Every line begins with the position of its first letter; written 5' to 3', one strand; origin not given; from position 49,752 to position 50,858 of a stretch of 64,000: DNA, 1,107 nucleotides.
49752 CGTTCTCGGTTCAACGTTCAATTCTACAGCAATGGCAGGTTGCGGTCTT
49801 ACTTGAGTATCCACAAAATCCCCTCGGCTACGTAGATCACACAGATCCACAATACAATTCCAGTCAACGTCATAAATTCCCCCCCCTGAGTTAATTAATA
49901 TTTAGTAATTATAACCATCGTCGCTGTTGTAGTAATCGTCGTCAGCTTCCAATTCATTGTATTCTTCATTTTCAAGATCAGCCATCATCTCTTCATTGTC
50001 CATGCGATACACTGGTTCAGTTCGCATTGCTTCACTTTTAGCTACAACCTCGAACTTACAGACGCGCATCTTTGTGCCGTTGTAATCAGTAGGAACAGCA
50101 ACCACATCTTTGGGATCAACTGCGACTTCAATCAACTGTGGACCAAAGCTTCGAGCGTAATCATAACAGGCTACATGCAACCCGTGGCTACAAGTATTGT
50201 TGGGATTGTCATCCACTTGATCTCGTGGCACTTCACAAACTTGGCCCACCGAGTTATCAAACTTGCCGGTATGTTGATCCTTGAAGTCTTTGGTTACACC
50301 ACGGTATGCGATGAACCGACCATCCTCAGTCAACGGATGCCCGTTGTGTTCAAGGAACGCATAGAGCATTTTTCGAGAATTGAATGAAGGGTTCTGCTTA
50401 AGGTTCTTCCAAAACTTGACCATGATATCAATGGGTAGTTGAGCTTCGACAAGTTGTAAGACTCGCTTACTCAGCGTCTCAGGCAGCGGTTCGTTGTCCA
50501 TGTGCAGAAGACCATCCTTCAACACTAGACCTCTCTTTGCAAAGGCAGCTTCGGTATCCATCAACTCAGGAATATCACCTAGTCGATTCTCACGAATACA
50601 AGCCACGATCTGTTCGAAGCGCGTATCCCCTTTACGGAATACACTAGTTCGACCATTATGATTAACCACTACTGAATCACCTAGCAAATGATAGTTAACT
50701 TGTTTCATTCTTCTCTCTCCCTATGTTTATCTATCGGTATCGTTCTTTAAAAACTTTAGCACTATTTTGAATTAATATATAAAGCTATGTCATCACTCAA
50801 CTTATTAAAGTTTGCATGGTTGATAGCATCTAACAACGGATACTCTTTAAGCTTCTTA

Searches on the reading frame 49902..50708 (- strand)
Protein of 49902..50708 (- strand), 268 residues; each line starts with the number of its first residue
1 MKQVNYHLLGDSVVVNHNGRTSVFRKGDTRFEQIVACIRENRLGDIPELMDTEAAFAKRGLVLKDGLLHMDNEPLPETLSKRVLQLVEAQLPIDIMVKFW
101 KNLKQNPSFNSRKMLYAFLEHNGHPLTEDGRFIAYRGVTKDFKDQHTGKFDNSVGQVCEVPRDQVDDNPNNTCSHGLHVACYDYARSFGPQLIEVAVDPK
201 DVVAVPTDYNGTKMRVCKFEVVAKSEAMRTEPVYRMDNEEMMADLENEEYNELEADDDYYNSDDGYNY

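Call 8: search_protein_families(library=phrogs, proteins=[window:49902-50708:-])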
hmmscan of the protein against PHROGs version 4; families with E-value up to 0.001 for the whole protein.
window:49902-50708:- (268 aa): 5 families
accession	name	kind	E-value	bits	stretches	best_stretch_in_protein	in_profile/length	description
phrog_609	-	lysis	7.4e-61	207.3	1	3-228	816-1047/1055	RIIB lysis inhibitor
phrog_11221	-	lysis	2.2e-36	127.1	1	11-224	14-236/543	RIIB lysis inhibitor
phrog_36818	-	lysis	8e-35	120.9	1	94-225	8-145/163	RIIB lysis inhibitor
phrog_2886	-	lysis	1.5e-28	101.1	1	114-231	215-338/552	RIIB lysis inhibitor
phrog_3803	-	lysis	2.2e-28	100.7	1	8-222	283-509/530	RIIB lysis inhibitor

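Call 38: search_dna_similar(query=window:49902-50708:-, collection=phages, mode=protein, max_rows=15)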
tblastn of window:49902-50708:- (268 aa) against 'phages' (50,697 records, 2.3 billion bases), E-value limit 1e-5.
Records with a match: 2779; places in all: 2787; records where one place covers at least 80% of the query: 777.
Best place of each record, by identity: <60% 2779.
By first word of the organism name: Escherichia 925; Klebsiella 378; Salmonella 288; Vibrio 177; Shigella 116; Streptomyces 93; Aeromonas 81; Acinetobacter 73; Enterobacter 62; Erwinia 61; and 67 more.
By host as written in the record: - 371; Escherichia coli 364; Klebsiella pneumoniae 130; Escherichia coli O157:H7 54; Escherichia coli K-12 MG1655 41; Salmonella enterica 38; Streptomyces griseus ATCC 10137 32; Escherichia coli K-12 31; and 652 more.
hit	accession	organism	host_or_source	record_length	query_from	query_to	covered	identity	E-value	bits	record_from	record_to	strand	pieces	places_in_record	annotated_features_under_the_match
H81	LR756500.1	uncultured phage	metagenomic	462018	7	222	81%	44.1%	7e-45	167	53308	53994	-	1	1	record has no annotation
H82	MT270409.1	Phaeobacter phage MD18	Phaeobacter inhibens DSM 17395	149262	12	226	80%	38.4%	1e-30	125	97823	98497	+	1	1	rIIB lysis inhibitor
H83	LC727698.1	Pseudomonas phage sp. 30-3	Pseudomonas aeruginosa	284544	4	224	82%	37.3%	4e-37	144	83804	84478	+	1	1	hypothetical protein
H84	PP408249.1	Pseudomonas phage vB_Pa-PAC2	Pseudomonas aeruginosa PAO1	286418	4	224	82%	37.3%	4e-37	144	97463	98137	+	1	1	early lysis protector protein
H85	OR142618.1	Pseudomonas phage Callisto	Pseudomonas aeruginosa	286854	4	224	82%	37.3%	4e-37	144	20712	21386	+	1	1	hypothetical protein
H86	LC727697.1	Pseudomonas phage sp. 30-2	Pseudomonas aeruginosa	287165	4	224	82%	37.3%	4e-37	144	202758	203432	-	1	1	hypothetical protein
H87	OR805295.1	Pseudomonas phage Paride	Pseudomonas aeruginosa PAO1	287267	4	224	82%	37.3%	4e-37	144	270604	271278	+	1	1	RIIB lysis inhibitor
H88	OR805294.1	Pseudomonas phage Ettore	Pseudomonas aeruginosa PAO1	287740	4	224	82%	37.3%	4e-37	144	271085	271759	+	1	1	RIIB lysis inhibitor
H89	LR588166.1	Pseudomonas phage vB_PaeM_MIJ3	-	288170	4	224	82%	37.3%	5e-37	144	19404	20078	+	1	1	RIIB phage protein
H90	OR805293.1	Pseudomonas phage Deifobo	Pseudomonas aeruginosa PAO1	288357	4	224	82%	37.3%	5e-37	144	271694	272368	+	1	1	RIIB lysis inhibitor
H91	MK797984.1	Pseudomonas phage vB_PaeM_PA5oct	-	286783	4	224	82%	37.3%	6e-34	135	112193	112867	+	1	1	protector from prophage-induced early lysis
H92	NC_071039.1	Pseudomonas phage vB_PaeM_PA5oct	-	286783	4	224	82%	37.3%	6e-34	135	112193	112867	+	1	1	RIIB lysis inhibitor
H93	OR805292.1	Pseudomonas phage Cassandra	Pseudomonas aeruginosa PAO1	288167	4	224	82%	37.3%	6e-34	135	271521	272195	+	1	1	RIIB lysis inhibitor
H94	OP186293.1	Rhodobacter phage RcXuper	Rhodobacter capsulatus YW1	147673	42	226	69%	44.2%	6e-34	135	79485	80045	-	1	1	rIIB lysis inhibitor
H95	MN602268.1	Bacteriophage DSS3_MAL1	-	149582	12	226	80%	37.6%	3e-29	121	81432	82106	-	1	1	hypothetical protein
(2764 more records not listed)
